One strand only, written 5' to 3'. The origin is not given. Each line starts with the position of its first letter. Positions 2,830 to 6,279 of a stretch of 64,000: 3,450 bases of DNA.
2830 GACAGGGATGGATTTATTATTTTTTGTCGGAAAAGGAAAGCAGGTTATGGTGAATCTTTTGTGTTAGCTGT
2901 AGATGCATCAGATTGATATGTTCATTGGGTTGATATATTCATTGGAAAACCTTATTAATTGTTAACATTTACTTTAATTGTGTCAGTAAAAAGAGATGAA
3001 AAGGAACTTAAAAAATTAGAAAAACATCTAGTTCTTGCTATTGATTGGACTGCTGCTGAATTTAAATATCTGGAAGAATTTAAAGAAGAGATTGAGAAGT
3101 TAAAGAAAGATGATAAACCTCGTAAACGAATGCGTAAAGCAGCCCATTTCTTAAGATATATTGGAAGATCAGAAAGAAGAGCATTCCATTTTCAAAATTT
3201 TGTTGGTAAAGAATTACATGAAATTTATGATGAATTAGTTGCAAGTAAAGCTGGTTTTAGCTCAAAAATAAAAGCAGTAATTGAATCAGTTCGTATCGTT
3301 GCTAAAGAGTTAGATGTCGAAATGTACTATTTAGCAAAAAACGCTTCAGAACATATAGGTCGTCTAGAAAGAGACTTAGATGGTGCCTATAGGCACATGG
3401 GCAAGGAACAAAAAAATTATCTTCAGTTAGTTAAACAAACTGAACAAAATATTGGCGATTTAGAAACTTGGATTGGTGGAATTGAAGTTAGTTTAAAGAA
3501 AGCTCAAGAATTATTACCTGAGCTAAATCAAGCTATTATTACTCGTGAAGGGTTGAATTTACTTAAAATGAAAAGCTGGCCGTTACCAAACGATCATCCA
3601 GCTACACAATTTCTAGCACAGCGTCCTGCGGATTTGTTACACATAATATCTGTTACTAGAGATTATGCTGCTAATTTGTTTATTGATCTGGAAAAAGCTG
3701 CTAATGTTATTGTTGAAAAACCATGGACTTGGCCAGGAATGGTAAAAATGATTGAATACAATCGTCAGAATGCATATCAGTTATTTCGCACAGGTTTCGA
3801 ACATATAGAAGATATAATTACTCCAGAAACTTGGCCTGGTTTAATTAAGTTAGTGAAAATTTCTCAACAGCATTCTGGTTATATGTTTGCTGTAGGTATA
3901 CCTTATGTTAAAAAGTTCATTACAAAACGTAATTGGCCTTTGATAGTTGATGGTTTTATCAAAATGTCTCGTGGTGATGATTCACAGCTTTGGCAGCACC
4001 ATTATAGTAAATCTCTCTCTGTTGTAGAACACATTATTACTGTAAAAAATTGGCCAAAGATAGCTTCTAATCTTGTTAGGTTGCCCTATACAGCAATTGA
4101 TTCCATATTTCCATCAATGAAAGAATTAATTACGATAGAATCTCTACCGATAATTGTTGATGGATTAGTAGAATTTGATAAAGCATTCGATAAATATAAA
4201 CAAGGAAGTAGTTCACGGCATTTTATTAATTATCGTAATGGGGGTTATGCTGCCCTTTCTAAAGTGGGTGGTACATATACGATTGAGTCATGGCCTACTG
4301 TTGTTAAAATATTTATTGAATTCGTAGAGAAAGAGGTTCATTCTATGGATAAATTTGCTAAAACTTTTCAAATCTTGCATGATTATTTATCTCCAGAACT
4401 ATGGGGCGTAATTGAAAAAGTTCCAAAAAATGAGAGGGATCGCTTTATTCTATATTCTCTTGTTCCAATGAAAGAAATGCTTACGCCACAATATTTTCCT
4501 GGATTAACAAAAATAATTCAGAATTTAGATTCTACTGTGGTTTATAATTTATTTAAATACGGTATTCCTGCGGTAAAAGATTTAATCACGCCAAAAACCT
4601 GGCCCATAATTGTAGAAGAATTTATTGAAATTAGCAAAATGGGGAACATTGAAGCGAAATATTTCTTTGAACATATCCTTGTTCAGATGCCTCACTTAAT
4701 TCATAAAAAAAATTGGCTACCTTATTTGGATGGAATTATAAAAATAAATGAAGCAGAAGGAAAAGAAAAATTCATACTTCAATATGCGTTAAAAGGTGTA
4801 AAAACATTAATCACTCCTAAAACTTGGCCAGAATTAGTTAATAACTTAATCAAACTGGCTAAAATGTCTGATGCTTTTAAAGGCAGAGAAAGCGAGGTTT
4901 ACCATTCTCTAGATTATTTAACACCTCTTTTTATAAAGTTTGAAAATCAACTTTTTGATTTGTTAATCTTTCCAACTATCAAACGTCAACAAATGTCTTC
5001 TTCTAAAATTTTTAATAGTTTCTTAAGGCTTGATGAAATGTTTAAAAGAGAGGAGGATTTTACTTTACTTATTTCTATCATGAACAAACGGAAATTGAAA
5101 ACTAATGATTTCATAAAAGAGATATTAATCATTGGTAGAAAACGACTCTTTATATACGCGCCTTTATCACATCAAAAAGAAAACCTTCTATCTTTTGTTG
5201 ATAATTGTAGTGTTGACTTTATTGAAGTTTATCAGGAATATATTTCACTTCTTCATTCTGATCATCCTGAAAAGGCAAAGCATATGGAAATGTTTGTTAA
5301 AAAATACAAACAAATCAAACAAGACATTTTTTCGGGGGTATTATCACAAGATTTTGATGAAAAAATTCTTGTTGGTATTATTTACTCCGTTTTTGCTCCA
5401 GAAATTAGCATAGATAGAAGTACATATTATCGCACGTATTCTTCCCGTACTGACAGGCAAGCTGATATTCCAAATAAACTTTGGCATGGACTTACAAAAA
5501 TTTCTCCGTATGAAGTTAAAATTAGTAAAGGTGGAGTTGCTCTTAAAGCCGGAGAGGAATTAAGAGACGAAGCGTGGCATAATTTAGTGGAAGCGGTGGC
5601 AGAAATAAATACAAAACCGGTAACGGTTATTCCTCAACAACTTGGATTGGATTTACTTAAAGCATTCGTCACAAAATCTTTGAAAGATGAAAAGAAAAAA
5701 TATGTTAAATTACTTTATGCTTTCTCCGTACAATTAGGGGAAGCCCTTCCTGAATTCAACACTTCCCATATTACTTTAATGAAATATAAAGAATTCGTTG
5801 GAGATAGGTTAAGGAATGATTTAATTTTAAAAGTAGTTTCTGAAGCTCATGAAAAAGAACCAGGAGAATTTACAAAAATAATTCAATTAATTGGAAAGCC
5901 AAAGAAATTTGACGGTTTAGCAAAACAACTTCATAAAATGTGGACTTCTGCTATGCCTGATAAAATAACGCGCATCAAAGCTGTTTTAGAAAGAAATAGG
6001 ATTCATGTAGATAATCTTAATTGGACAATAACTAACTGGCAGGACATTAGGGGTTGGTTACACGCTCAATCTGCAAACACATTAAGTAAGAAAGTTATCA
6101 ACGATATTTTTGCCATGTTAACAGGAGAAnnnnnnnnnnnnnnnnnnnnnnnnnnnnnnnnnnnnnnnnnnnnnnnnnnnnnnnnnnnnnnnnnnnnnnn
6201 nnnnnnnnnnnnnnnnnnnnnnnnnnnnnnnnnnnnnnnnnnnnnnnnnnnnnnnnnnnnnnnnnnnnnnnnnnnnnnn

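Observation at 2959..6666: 1235-aa cytoplasmic protein with at least 10 tandem 'TP-x-TWP' repeats of 35-40 aa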

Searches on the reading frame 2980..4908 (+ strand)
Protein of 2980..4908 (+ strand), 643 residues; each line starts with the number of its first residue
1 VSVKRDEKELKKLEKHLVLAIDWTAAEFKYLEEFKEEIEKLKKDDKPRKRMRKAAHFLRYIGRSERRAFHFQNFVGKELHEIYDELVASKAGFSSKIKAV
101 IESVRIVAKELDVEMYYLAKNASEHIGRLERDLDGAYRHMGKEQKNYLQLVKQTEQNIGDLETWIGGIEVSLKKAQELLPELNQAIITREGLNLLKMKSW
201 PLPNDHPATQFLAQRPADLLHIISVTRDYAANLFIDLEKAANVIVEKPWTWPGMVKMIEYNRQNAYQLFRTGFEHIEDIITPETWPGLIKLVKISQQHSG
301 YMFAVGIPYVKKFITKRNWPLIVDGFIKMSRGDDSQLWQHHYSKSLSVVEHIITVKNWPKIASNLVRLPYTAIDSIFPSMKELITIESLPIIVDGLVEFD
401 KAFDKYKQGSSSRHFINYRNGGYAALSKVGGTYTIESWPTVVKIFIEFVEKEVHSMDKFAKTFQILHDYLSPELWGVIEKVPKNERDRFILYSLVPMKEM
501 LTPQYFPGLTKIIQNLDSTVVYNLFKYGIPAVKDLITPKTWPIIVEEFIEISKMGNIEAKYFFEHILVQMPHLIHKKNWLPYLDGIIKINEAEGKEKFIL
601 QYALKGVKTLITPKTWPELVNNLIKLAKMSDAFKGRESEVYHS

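Call 50: predict_structure(alignment_id=A4)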
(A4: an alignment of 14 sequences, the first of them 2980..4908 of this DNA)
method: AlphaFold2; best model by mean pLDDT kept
length: 643 residues; sequences in the alignment: 14
mean_pLDDT: 64.3   pTM: 0.46
mean pLDDT of the five models: 64.3, 58.2, 57.2, 56.8, 56.0
residues with pLDDT >= 90: 80; 70-90: 185; 50-70: 202; < 50: 176
segments of 3 or more residues with pLDDT < 50: 1-4, 332-349, 368-375, 407-433, 441-446, 448-501, 571-578, 583-586, 588-603, 605-614, 632-634, 637-643
pLDDT, mean of each block of 10 residues (from residue 1): 56 80 79 76 71 70 71 78 73 72 80 71 59 61 62 73 76 81 82 91 92 94 93 93 94 95 91 87 90 83 78 78 68 43 43 64 56 50 59 61 52 40 43 49 48 35 29 37 44 46 54 53 55 61 63 54 54 48 48 45 47 51 52 47 40
secondary structure, 60 per line:
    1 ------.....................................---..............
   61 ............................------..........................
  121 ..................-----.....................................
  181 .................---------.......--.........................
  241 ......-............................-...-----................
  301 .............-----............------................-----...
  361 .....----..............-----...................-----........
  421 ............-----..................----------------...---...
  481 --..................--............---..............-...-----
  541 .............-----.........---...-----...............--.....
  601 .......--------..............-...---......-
elements in order (helices of 4 or more, strands of 3 or more residues): H7-43 H47-88 H95-138 H144-197 H207-213 H216-246 H248-275 H285-313 H319-330 H337-352 H358-365 H370-383 H389-407 H413-432 H438-455 H483-500 H503-514 H518-531 H541-553 H559-567 H579-593 H596-607 H616-629 H637-642

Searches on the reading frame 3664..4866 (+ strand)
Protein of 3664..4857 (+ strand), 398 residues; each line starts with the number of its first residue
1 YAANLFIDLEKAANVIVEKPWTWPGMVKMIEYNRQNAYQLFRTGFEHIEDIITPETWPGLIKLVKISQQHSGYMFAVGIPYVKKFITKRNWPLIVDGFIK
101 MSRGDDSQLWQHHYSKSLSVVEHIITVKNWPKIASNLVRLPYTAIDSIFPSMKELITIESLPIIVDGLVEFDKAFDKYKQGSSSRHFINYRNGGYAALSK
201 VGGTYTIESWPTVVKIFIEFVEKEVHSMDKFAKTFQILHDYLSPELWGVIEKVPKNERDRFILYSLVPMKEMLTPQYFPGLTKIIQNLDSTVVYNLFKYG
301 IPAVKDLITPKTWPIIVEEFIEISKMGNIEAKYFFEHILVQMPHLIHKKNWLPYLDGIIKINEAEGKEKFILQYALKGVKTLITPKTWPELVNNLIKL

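Call 56: search_protein_families(library=pfam, proteins=[window:3700-4866:+], max_evalue=10)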
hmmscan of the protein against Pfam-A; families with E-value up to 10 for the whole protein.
window:3700-4866:+ (389 aa): 1 family
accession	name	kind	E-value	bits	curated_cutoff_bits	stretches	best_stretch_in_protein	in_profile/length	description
PF02744.22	GalP_UDP_tr_C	-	0.15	12.2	29.2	0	86-132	5-52/165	Galactose-1-phosphate uridyl transferase, C-terminal domain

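Call 88: find_homologous_proteins(query=window:3664-4857:+, max_evalue=0.001)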
Query window:3664-4857:+: 1665 candidates shared short words with the query, none scored E <= 0.001.

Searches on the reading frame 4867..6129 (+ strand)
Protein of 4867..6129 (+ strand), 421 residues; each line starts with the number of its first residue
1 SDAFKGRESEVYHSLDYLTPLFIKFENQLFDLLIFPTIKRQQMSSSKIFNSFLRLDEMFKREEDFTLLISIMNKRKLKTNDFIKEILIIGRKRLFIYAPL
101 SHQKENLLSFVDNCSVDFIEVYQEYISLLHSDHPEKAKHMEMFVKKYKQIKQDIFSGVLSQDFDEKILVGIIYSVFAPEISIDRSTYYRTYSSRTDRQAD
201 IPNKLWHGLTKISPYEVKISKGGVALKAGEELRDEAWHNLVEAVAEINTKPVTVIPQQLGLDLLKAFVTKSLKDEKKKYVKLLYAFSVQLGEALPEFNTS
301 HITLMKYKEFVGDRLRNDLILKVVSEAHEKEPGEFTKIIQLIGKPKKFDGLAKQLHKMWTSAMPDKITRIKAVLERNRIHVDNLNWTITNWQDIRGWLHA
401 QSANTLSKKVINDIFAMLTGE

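Call 56: search_protein_families(library=pfam, proteins=[window:4867-6129:+], max_evalue=10)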
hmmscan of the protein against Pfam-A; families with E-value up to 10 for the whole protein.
window:4867-6129:+ (421 aa): 1 family
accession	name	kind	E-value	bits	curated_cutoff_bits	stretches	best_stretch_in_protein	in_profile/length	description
PF21379.2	Gp6-like_1st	-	0.093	13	27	1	27-55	30-58/74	Baseplate wedge protein gp6-like, helical domain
